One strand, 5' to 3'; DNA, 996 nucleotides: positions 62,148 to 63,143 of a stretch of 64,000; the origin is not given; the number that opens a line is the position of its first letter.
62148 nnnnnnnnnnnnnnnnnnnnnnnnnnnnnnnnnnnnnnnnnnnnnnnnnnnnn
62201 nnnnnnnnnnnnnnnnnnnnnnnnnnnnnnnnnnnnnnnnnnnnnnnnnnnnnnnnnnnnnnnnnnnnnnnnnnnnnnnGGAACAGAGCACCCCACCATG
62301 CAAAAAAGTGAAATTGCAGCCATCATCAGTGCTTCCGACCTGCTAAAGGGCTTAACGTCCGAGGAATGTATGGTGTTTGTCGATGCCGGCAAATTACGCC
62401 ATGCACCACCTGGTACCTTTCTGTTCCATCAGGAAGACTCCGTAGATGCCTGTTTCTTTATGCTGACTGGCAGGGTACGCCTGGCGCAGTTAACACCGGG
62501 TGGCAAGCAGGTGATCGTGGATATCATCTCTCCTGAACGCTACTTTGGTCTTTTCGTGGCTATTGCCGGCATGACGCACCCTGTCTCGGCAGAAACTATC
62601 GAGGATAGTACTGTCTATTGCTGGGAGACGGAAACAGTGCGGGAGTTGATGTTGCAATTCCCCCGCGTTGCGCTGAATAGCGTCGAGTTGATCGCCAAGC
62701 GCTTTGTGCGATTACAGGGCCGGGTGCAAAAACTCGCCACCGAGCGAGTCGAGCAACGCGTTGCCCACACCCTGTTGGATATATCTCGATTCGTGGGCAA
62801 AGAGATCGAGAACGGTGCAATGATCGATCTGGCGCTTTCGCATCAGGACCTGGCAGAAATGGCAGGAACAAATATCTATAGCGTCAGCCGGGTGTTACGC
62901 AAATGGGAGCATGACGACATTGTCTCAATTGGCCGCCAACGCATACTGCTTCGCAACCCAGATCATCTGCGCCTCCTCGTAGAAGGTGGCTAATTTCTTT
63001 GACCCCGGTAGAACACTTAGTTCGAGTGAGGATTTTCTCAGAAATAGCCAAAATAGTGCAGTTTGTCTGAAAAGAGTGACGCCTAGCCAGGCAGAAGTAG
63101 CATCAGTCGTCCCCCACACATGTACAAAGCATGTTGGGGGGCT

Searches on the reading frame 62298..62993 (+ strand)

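Call 58: search_protein_families(library=pfam, proteins=[window:62298-62993:+], max_evalue=0.00001)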
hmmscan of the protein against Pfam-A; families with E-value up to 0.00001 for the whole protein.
window:62298-62993:+ (231 aa): 2 families
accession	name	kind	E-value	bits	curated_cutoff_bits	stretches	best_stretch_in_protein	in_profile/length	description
PF00027.35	cNMP_binding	-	1.7e-17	63.6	27.5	1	34-120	2-88/89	Cyclic nucleotide-binding domain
PF13545.12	HTH_Crp_2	-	9.4e-17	61.2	27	1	153-225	1-68/70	Crp-like helix-turn-helix domain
